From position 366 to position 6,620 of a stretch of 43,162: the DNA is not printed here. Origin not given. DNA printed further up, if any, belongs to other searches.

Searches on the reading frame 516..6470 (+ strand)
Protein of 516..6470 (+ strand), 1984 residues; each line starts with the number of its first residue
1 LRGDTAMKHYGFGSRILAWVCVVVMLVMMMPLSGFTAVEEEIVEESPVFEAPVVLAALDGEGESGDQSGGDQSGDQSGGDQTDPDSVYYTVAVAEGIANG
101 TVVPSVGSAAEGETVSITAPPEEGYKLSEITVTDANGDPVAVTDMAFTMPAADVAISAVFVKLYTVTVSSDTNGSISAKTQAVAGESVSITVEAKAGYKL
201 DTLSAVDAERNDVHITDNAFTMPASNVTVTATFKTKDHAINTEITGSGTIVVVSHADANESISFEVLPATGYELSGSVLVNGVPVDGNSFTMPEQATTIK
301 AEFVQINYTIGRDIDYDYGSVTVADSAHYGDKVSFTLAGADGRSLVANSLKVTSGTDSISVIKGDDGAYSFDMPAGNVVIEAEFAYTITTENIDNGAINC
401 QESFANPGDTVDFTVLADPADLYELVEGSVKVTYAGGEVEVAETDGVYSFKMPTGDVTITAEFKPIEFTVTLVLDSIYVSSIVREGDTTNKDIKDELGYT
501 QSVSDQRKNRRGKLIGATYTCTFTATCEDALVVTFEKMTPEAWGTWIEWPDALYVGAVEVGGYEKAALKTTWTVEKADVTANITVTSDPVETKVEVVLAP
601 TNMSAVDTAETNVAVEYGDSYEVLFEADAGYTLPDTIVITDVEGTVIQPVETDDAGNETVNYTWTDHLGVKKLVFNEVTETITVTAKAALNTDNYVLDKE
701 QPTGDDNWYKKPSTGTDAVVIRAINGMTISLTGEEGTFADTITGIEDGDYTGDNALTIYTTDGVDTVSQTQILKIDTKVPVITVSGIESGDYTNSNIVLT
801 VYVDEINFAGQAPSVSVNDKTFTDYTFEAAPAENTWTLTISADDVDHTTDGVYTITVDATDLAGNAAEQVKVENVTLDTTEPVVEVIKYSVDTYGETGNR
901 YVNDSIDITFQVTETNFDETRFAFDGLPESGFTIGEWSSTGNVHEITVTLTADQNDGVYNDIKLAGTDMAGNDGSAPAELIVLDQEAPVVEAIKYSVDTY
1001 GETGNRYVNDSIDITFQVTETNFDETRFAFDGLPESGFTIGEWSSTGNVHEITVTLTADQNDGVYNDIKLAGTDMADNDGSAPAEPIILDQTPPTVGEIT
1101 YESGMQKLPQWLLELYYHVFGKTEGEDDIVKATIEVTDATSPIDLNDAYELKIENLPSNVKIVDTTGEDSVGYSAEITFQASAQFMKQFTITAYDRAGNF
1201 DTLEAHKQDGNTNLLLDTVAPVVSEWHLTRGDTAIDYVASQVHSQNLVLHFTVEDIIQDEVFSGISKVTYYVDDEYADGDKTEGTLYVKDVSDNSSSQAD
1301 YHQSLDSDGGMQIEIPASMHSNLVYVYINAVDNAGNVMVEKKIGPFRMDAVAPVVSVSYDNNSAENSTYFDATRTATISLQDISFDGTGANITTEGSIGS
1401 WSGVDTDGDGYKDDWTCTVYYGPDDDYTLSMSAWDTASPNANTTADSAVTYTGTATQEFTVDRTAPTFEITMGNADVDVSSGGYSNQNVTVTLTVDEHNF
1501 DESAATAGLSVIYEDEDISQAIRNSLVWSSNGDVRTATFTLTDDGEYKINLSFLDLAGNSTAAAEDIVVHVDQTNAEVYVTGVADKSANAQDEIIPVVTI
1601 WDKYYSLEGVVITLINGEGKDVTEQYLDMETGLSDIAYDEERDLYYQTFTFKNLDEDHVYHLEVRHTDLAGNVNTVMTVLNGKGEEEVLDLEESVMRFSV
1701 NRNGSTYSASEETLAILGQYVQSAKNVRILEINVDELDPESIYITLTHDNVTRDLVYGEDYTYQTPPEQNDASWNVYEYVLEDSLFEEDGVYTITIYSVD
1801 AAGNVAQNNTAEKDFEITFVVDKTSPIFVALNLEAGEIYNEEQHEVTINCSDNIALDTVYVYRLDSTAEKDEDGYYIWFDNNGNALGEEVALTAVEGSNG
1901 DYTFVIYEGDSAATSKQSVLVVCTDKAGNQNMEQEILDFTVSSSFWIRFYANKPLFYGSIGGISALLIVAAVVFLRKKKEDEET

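Call 6: search_protein_families(library=pfam, proteins=[window:516-6470:+], max_evalue=0.01)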
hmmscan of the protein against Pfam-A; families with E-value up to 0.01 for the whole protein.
window:516-6470:+ (1984 aa): 6 families
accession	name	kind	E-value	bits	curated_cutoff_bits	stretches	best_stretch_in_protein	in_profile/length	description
PF18998.6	Flg_new_2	-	7.4e-37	125.6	23.6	4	164-236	1-72/73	Divergent InlB B-repeat domain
PF19077.6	Big_13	-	0.00012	23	27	1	814-879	42-102/102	Bacterial Ig-like domain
PF07495.19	Y_Y_Y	-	0.00033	20.9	26.6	0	1528-1569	21-62/65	Y_Y_Y domain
PF13750.12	Big_3_3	-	0.00049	20.2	27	0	845-912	9-76/157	Bacterial Ig-like domain (group 3)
PF16403.11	Bact_surface_Ig-like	-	0.0014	19.1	27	1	807-868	2-64/71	Bacterial surface protein, Ig-like domain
PF18981.6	InlK_D3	-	0.0045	17.5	25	1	843-872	42-71/75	Internalin K domain (D3/D4)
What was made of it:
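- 516..6470 (+): 1984-aa surface protein with a signal peptide/N-terminal TM, InlB-B/Ig-like repeats, a C-terminal TM and RKKK. The likely ATG is at 534. This is the TsxI-type architecture, the proposed EsaA analogue. Pfam Flg_new_2 x4 and Big_13 (call 6).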

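Call 74: search_protein_families(library=ncbifam, proteins=[window:516-6470:+], max_evalue=0.01)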
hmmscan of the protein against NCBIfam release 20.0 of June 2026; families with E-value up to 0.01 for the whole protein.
window:516-6470:+ (1984 aa): 2 families
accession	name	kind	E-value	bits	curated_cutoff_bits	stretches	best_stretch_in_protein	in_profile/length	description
NF033510.3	Ca_tandemer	repeat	7.9e-06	26.2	50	1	772-866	3-95/96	Ca2+-stabilized repeat-containing adhesin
NF047446.1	barrel_OmpL47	domain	3.8e-05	24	40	1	1784-1811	37-64/68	OmpL47-type beta-barrel domain-containing protein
